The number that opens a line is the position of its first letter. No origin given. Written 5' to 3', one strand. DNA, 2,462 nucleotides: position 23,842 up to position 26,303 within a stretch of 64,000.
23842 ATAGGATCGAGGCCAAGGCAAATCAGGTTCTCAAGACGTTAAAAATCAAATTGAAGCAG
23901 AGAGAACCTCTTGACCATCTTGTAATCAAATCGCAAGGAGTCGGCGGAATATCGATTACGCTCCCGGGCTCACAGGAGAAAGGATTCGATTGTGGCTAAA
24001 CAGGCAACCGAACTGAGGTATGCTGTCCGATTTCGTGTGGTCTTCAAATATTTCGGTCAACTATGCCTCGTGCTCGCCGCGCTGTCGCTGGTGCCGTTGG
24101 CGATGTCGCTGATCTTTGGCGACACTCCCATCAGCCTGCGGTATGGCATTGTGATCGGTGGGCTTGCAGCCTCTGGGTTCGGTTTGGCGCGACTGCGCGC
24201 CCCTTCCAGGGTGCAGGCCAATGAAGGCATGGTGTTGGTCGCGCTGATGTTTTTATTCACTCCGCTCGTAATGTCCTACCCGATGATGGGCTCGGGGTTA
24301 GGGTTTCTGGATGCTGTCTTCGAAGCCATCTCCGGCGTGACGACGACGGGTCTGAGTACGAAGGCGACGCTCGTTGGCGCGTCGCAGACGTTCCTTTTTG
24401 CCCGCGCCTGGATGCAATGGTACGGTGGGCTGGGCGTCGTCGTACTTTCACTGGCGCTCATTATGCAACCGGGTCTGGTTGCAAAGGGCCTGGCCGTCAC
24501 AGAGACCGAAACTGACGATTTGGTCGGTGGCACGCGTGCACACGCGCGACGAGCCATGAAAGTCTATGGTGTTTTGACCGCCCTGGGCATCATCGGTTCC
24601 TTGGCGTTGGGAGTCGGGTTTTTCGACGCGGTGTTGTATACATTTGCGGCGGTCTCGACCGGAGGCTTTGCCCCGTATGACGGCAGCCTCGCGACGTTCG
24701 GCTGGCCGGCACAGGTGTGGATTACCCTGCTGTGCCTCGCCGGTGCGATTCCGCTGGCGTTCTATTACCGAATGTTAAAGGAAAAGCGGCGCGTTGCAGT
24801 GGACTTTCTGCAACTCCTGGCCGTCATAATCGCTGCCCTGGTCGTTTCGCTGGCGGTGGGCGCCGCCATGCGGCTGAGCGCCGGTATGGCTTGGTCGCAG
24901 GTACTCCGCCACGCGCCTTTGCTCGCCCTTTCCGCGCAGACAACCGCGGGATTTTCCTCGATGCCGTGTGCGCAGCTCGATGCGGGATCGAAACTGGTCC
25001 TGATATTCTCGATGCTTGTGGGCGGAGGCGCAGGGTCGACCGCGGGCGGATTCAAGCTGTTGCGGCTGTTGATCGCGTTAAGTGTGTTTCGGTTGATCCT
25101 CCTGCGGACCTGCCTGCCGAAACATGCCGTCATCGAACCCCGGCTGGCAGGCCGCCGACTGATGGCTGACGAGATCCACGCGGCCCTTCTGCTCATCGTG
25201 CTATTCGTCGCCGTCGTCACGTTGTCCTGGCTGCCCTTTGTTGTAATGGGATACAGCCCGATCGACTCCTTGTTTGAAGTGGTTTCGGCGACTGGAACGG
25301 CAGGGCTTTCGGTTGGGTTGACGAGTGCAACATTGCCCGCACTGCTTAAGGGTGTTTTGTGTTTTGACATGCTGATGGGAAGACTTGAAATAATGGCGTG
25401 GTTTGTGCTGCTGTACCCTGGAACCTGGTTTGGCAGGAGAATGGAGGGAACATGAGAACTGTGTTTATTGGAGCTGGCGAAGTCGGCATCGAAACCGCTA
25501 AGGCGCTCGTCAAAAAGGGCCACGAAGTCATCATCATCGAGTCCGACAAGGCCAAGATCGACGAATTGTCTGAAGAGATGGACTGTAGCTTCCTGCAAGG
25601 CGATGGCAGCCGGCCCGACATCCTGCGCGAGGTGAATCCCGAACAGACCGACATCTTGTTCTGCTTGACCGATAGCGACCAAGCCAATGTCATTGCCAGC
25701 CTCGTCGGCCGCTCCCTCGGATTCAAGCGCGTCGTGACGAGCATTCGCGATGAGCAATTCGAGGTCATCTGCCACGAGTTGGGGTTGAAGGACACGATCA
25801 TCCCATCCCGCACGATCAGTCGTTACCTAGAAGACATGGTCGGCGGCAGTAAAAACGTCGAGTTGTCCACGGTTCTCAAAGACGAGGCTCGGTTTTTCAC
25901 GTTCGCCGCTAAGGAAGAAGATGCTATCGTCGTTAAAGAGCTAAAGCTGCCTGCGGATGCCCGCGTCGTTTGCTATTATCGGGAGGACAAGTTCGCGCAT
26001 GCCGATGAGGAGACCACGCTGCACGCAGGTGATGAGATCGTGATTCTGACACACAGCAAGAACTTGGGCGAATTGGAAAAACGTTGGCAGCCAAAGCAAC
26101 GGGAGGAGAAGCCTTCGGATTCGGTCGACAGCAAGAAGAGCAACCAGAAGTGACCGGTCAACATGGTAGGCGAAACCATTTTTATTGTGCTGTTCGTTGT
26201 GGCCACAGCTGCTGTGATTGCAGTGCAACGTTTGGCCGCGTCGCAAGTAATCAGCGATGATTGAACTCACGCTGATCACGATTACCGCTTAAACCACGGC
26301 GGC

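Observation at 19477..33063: Regulatory cassette (palindromic UAS + A/T spacer + sigma54 promoter) present three times intact and once degenerate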

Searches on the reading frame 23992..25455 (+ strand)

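Call 10: search_protein_families(library=pfam, proteins=[window:23992-25455:+])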
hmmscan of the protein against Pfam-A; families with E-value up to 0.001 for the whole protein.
window:23992-25455:+ (487 aa): 1 family
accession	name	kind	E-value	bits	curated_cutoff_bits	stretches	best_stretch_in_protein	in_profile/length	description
PF02386.22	TrkH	-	6.5e-40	137.5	27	2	271-472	282-488/502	Cation transport protein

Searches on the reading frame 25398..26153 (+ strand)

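Call 10: search_protein_families(library=pfam, proteins=[window:25398-26153:+])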
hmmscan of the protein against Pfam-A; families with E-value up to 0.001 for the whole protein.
window:25398-26153:+ (251 aa): 8 families
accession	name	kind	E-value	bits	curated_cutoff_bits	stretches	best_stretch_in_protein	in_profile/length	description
PF02254.24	TrkA_N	-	5.8e-22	78.6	23.8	1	22-136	2-116/116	TrkA-N domain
PF02080.26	TrkA_C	-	4.4e-08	33.4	27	1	179-228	17-68/71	TrkA-C domain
PF03721.20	UDPG_MGDP_dh_N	-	5.1e-06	26.6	27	1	19-59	1-41/187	UDP-glucose/GDP-mannose dehydrogenase family, NAD binding domain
PF03807.23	F420_oxidored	-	2.9e-05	25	21.6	1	22-62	3-45/94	NADP oxidoreductase coenzyme F420-dependent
PF01488.26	Shikimate_DH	-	0.00011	22.7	24.3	1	19-64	13-59/138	Shikimate / quinate 5-dehydrogenase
PF00070.33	Pyr_redox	-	0.00036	21.4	22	1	20-51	1-32/82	Pyridine nucleotide-disulphide oxidoreductase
PF07992.20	Pyr_redox_2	-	0.0005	20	26.1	1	19-51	143-175/291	Pyridine nucleotide-disulphide oxidoreductase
PF13241.12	NAD_binding_7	-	0.00063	20.7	22.1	0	18-97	7-75/104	Putative NAD(P)-binding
